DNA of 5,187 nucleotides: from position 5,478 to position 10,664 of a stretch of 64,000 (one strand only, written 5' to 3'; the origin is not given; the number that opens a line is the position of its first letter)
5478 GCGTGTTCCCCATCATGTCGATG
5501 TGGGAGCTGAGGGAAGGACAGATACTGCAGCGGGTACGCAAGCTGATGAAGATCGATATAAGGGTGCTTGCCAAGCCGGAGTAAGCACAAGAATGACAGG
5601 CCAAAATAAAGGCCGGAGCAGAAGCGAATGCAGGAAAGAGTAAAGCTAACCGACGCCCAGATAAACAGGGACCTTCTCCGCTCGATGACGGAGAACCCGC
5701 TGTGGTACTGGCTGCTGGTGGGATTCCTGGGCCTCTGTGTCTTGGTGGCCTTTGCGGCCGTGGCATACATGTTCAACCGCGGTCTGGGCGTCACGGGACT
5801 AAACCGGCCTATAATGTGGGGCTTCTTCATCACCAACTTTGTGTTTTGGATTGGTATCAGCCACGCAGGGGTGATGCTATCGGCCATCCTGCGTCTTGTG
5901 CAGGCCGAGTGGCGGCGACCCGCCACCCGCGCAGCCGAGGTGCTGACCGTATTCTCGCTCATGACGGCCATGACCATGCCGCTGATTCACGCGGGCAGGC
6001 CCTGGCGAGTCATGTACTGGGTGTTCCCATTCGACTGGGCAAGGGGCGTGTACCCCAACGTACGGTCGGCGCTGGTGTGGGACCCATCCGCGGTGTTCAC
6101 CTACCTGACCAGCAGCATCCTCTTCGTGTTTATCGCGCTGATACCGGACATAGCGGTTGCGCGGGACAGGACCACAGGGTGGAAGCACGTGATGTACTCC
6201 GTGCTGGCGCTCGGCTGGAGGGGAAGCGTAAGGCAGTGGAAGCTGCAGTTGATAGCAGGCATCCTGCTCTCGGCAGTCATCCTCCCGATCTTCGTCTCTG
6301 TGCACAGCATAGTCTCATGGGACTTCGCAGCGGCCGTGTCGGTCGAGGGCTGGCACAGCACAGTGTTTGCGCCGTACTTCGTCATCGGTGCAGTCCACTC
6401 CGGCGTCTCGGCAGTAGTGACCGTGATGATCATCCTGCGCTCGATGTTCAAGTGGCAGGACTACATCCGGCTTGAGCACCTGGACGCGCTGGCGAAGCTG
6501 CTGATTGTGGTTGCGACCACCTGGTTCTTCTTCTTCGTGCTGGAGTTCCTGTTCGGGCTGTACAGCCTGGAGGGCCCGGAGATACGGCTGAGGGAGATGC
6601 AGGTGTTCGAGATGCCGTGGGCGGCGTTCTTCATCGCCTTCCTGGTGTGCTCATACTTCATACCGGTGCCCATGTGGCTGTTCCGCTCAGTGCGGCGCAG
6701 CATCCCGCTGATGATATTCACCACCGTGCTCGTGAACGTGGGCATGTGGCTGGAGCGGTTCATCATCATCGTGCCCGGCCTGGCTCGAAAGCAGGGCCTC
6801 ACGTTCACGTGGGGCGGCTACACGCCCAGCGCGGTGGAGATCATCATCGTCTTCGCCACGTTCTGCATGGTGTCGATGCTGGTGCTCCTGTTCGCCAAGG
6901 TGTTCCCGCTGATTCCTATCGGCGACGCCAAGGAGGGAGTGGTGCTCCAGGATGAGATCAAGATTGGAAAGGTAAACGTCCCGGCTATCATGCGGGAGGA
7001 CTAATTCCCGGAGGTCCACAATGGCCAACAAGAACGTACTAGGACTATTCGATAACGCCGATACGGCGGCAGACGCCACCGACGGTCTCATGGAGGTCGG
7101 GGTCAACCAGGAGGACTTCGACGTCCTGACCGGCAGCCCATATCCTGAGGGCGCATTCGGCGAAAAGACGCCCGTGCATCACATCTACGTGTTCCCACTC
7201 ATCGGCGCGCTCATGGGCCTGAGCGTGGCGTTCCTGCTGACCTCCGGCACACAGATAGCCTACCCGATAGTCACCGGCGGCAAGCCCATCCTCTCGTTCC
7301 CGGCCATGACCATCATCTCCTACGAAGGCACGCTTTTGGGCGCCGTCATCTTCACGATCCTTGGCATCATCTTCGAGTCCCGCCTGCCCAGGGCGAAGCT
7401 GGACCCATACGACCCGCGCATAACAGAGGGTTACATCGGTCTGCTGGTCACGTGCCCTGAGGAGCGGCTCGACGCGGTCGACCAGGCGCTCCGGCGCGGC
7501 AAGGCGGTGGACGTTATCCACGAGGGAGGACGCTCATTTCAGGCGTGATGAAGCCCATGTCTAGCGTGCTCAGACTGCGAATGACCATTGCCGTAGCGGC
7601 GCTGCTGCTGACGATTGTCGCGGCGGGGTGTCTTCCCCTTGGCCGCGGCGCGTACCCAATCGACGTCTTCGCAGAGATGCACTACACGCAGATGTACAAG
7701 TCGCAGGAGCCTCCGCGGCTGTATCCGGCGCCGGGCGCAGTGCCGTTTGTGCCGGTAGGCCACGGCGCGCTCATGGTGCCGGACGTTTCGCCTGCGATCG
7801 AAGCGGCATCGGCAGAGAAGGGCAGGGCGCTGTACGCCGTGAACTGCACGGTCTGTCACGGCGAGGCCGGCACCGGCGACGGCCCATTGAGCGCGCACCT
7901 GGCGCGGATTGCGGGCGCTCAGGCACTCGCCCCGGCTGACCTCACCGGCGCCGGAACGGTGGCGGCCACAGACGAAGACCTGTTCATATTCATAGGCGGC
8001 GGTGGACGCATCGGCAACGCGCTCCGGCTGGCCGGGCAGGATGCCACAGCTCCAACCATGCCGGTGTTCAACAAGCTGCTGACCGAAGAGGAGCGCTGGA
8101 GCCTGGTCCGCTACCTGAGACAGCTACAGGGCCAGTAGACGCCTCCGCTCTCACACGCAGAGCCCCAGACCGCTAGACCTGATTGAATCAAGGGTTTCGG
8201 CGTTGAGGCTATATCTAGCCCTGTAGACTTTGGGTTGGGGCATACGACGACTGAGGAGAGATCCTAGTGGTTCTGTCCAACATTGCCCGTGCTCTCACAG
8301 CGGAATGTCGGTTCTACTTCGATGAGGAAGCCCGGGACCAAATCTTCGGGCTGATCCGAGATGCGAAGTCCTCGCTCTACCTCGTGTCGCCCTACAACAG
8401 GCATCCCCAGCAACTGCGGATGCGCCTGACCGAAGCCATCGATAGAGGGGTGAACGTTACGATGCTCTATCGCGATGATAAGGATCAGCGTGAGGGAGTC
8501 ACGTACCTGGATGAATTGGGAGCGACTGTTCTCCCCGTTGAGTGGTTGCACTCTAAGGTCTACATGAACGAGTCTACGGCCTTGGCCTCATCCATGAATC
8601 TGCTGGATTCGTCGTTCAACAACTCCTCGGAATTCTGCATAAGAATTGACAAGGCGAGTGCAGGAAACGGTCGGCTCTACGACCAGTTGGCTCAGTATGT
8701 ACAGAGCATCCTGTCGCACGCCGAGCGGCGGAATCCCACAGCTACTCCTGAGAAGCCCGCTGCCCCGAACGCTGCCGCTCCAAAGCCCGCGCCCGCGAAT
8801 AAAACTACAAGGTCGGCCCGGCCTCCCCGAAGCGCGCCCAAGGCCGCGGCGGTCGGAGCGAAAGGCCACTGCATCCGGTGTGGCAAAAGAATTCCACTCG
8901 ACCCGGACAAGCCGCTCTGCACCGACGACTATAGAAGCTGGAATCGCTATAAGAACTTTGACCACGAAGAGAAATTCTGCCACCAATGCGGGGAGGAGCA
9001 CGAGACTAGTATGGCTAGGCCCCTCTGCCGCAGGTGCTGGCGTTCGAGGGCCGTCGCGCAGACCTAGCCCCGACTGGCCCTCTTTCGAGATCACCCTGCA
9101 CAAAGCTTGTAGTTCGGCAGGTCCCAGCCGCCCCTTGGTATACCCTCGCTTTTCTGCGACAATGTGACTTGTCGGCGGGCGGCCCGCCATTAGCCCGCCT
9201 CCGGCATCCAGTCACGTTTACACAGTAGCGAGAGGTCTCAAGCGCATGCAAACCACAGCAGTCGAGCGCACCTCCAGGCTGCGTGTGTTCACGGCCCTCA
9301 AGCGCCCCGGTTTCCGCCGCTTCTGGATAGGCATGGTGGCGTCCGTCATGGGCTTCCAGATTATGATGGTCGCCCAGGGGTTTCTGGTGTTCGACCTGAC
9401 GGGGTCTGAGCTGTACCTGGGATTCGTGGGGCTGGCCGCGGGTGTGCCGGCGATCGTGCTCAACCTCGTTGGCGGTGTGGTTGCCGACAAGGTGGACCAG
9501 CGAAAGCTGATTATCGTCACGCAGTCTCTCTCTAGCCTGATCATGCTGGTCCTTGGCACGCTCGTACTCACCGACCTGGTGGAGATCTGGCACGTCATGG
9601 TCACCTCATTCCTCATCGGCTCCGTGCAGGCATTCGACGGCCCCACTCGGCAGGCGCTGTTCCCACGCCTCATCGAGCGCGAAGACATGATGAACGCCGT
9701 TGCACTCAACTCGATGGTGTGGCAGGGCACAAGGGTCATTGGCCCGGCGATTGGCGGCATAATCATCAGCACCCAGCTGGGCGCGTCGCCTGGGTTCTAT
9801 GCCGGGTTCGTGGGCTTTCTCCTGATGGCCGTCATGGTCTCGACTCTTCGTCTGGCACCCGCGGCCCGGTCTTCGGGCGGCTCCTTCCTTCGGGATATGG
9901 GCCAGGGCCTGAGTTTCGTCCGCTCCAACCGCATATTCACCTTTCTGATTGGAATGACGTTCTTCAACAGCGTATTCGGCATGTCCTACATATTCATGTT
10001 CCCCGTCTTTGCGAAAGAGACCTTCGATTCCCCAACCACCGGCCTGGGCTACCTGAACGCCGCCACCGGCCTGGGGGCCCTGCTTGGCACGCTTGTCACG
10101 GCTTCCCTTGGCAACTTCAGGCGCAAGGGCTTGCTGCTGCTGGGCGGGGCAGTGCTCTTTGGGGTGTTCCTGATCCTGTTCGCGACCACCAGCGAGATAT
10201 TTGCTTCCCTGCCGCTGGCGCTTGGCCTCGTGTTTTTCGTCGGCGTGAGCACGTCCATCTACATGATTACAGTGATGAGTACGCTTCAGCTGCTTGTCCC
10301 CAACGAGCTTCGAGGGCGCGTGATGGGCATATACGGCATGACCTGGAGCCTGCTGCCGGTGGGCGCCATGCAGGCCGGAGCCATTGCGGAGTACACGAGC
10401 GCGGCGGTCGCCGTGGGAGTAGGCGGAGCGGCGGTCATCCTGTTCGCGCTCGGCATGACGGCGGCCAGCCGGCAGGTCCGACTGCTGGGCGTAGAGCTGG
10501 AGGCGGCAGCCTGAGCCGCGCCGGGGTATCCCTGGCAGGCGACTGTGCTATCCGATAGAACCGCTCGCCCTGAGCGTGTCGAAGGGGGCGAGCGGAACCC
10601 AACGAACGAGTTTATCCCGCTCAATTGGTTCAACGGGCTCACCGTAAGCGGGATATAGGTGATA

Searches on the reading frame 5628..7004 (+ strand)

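Call 65: search_protein_families(library=pfam, proteins=[window:5628-7004:+], max_evalue=0.001)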
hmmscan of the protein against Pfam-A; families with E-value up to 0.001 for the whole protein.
window:5628-7004:+ (458 aa): 1 family
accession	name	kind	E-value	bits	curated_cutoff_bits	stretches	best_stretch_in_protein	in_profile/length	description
PF03916.19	NrfD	-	2.4e-22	80.4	25.8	1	55-386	2-310/313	Polysulphide reductase, NrfD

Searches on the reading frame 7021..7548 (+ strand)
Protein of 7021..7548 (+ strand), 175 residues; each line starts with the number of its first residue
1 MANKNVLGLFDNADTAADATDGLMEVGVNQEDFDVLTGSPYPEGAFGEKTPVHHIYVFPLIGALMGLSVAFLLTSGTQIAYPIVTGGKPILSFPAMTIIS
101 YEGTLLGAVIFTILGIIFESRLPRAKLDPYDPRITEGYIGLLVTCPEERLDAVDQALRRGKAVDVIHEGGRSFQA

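Call 65: search_protein_families(library=pfam, proteins=[window:7021-7548:+], max_evalue=0.001)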
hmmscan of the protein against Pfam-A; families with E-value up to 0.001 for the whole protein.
window:7021-7548:+ (175 aa): 1 family
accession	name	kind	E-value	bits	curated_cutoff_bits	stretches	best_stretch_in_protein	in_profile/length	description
PF11821.13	ActD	-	1.2e-28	100.4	25.7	1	5-165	2-168/170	Alternative complex III, ActD subunit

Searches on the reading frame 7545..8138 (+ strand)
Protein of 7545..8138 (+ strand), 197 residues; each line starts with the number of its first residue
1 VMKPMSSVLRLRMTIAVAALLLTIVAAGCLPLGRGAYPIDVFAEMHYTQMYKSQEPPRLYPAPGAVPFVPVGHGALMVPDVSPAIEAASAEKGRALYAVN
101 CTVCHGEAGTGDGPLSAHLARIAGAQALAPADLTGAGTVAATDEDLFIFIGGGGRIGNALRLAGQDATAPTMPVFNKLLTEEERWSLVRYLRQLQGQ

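Call 65: search_protein_families(library=pfam, proteins=[window:7545-8138:+], max_evalue=0.001)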
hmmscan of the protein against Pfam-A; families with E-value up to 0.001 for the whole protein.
window:7545-8138:+ (197 aa): 2 families
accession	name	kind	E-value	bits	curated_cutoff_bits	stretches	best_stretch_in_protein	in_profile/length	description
PF00034.26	Cytochrom_C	-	1.4e-10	42.8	21.3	1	90-194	1-89/90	Cytochrome c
PF13442.11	Cytochrome_CBB3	-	8.5e-09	36.1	27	1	89-191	2-68/68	Cytochrome C oxidase, cbb3-type, subunit III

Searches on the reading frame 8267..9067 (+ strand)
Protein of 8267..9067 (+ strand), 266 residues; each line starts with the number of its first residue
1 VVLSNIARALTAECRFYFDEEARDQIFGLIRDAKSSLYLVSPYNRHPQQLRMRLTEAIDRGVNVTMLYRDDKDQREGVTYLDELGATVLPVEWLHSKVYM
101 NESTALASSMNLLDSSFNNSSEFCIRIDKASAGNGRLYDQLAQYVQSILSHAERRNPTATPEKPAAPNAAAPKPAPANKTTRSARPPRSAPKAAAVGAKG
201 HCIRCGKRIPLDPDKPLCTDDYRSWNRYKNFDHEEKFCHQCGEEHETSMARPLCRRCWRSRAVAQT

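Call 65: search_protein_families(library=pfam, proteins=[window:8267-9067:+], max_evalue=0.001)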
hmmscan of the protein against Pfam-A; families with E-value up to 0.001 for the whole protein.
window:8267-9067:+ (266 aa): 1 family
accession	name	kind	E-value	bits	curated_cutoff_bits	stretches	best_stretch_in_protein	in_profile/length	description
PF13091.12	PLDc_2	-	1.6e-09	38.1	27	1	29-146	4-129/132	PLD-like domain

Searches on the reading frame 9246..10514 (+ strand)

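Call 65: search_protein_families(library=pfam, proteins=[window:9246-10514:+], max_evalue=0.001)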
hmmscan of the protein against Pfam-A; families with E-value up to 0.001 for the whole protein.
window:9246-10514:+ (422 aa): 2 families
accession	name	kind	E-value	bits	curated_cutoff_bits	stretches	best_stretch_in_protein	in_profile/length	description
PF05977.19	MFS_3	-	1.4e-45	156.2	27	1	15-402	4-388/524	Transmembrane secretion effector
PF07690.21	MFS_1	-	5.1e-32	111.6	33.4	1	27-370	2-342/347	Major Facilitator Superfamily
